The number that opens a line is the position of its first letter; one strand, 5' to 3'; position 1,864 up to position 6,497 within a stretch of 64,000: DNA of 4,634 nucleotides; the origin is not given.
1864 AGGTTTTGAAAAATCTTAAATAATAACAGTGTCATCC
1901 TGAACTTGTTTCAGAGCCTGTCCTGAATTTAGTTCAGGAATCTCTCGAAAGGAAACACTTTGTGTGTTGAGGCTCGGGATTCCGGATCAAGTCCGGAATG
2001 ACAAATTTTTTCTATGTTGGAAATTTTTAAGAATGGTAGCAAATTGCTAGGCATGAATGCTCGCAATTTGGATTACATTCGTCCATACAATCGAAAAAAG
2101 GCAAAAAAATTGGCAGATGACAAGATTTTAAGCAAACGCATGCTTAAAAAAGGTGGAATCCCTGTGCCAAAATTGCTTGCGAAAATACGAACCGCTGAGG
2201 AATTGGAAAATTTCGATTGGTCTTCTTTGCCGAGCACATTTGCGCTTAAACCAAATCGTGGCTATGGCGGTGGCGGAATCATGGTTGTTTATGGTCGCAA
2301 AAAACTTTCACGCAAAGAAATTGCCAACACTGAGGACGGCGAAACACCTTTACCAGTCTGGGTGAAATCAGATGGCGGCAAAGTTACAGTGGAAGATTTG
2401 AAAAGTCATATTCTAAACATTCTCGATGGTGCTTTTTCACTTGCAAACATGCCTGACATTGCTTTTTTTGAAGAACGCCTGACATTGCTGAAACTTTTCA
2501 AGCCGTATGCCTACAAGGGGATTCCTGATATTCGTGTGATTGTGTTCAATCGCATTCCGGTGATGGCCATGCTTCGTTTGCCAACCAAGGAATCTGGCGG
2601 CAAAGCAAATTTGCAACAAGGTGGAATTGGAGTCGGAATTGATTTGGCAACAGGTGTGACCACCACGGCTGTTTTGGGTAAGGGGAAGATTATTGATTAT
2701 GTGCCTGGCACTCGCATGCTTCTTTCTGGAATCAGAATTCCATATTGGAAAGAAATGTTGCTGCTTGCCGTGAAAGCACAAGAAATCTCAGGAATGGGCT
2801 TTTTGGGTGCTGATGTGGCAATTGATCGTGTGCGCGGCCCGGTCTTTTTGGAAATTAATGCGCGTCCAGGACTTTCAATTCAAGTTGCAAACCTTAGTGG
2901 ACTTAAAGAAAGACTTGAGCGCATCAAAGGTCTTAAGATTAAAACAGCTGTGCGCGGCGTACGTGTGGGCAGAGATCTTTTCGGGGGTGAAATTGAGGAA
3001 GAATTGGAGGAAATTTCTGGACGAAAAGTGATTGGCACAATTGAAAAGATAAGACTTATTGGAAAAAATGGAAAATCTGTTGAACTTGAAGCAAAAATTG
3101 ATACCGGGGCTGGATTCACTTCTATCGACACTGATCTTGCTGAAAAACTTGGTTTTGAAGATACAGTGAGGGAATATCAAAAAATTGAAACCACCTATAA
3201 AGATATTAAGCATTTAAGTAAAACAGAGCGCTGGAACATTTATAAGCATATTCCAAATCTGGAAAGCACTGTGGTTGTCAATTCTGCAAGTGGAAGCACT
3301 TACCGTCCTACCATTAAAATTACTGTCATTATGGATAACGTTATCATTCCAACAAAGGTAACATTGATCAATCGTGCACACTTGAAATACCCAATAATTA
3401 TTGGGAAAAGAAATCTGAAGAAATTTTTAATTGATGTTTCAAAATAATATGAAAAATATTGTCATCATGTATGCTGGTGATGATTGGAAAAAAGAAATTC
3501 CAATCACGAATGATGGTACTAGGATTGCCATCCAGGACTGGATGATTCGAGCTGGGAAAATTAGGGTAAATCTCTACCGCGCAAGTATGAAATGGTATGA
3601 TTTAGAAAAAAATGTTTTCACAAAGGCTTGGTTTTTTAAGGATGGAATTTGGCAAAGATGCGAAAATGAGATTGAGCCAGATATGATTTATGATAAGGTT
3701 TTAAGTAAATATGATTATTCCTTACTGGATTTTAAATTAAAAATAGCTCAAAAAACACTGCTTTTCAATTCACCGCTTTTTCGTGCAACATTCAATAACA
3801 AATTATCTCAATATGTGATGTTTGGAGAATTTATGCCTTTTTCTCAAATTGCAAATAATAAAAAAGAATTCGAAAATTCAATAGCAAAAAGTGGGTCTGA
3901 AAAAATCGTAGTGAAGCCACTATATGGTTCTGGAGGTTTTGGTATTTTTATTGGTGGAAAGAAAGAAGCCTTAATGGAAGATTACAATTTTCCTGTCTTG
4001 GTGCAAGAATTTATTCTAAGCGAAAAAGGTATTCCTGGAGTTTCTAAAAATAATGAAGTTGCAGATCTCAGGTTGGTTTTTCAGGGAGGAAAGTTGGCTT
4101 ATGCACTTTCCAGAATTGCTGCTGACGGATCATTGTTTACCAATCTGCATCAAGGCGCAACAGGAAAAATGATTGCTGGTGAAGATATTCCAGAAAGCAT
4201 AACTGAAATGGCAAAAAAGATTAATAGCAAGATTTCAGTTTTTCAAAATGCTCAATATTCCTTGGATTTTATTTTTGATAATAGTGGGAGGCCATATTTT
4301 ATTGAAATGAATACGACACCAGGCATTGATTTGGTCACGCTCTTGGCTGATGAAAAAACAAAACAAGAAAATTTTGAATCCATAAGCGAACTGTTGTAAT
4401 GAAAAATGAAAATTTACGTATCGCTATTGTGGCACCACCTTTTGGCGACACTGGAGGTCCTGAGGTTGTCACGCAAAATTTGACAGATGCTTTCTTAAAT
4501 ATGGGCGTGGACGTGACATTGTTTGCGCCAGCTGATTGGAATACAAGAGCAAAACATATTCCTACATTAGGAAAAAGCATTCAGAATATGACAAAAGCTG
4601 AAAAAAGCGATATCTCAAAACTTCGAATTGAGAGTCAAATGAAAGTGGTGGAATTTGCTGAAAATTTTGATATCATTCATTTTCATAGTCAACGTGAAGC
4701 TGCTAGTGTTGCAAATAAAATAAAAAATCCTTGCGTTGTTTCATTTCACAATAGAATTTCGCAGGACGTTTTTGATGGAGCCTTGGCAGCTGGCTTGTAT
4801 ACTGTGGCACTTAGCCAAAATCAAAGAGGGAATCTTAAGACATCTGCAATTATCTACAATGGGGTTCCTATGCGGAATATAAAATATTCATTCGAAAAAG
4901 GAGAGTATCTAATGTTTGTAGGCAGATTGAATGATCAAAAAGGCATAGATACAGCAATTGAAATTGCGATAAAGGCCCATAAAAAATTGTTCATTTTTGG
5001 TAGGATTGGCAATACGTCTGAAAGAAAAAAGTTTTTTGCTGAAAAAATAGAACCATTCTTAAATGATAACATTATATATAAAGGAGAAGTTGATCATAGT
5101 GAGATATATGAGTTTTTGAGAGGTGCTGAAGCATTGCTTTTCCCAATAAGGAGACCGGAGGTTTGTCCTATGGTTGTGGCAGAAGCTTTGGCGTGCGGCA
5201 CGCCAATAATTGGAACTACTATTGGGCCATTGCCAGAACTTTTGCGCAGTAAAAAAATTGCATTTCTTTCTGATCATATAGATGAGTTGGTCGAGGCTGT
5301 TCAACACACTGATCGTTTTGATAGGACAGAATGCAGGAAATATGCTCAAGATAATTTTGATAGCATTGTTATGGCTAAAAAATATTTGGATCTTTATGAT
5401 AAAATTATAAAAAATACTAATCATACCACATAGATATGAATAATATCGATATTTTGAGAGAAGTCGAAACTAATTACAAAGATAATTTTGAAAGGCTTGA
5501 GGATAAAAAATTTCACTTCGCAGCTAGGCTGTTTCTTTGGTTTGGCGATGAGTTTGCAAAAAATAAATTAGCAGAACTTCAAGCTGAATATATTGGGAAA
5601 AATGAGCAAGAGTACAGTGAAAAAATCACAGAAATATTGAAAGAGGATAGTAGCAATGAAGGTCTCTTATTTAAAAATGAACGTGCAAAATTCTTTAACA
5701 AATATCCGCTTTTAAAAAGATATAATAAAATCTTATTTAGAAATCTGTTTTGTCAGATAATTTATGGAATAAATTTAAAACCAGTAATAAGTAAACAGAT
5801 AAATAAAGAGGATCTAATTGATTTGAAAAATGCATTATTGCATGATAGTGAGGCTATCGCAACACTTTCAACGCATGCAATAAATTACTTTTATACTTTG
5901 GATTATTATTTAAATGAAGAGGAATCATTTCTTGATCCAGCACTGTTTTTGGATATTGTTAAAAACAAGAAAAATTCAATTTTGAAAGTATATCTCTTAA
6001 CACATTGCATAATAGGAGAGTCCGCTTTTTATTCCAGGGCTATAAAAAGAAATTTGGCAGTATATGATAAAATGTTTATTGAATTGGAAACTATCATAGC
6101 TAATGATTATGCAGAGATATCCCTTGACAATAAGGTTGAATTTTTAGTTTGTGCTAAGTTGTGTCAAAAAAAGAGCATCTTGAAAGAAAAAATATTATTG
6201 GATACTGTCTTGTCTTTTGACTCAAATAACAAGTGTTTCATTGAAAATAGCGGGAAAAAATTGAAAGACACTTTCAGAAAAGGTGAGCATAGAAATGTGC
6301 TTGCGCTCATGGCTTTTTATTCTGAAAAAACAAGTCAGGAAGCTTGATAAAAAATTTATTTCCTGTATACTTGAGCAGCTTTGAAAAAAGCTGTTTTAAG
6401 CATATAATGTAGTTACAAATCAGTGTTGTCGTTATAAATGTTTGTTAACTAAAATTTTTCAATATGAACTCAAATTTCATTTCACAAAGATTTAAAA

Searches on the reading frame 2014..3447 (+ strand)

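Call 14: search_protein_families(library=pfam, proteins=[window:2014-3447:+])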
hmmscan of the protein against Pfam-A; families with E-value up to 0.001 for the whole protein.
window:2014-3447:+ (477 aa): 7 families
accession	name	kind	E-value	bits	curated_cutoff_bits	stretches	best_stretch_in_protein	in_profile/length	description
PF14397.11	ATPgrasp_ST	-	1.2e-63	215.4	31.4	1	17-305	2-277/278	Sugar-transfer associated ATP-grasp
PF05618.17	Zn_protease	-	2.9e-10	40.6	27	1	339-475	1-127/138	Putative ATP-dependent zinc protease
PF08443.16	RimK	-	1.2e-06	28.7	21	0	250-288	133-170/188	RimK-like ATP-grasp domain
PF02655.19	ATP-grasp_3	-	2.3e-05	25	23.2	0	34-98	1-56/160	ATP-grasp domain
PF13650.11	Asp_protease_2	-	0.00024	22.2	24.3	1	352-388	6-40/90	Aspartyl protease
PF14398.11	ATPgrasp_YheCD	-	0.00044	20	26.8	0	256-289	198-231/255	YheC/D like ATP-grasp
PF13975.11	gag-asp_proteas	-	0.00071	20.6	28.2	0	352-393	6-46/92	gag-polyprotein putative aspartyl protease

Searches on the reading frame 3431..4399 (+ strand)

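Call 74: search_protein_families(library=pfam, proteins=[window:3431-4399:+], max_evalue=0.00001)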
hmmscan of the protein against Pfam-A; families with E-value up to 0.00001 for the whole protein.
window:3431-4399:+ (322 aa): 5 families
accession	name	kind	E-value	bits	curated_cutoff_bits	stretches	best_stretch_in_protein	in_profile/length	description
PF14398.11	ATPgrasp_YheCD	-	3.6e-13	49.8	26.8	1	111-315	4-245/255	YheC/D like ATP-grasp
PF08443.16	RimK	-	4.6e-13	49.6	21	1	136-301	19-171/188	RimK-like ATP-grasp domain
PF02955.21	GSH-S_ATP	-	5.3e-11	42.7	23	1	128-268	5-139/175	Prokaryotic glutathione synthetase, ATP-grasp domain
PF14397.11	ATPgrasp_ST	-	4.9e-10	39.5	31.4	0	120-246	18-174/278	Sugar-transfer associated ATP-grasp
PF02655.19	ATP-grasp_3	-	4.4e-06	27.3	23.2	0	136-295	19-155/160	ATP-grasp domain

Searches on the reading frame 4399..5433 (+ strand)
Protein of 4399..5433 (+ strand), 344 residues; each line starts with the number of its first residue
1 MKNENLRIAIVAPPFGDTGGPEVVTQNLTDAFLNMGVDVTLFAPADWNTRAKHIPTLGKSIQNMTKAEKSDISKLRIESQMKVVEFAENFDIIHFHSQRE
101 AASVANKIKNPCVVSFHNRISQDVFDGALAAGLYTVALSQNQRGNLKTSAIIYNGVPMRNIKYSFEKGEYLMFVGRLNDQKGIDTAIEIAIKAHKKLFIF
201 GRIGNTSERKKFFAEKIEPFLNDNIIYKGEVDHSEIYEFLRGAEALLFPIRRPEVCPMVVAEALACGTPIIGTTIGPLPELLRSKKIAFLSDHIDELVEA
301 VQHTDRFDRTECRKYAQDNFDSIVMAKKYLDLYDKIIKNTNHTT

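Call 74: search_protein_families(library=pfam, proteins=[window:4399-5433:+], max_evalue=0.00001)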
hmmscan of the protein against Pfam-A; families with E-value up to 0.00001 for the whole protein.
window:4399-5433:+ (344 aa): 4 families
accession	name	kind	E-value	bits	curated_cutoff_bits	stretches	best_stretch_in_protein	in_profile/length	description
PF00534.26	Glycos_transf_1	-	1.5e-22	80.4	26.4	1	164-302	11-153/172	Glycosyl transferases group 1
PF13692.12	Glyco_trans_1_4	-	4.4e-18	66.3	27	1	170-302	3-137/142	Glycosyl transferases group 1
PF13439.12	Glyco_transf_4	-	7.9e-09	36.2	28.5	1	19-121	2-108/170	Glycosyltransferase Family 4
PF13524.12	Glyco_trans_1_2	-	2.6e-06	27.9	25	1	220-316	27-122/144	Glycosyl transferase-like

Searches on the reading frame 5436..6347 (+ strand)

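Call 74: search_protein_families(library=pfam, proteins=[window:5436-6347:+], max_evalue=0.00001)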
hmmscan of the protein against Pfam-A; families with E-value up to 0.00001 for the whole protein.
window:5436-6347:+ (303 aa): 1 family
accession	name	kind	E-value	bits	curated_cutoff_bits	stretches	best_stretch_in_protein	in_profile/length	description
PF12060.13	DUF3541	-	3e-07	30.1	28.2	1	179-294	191-302/330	Domain of unknown function (DUF3541)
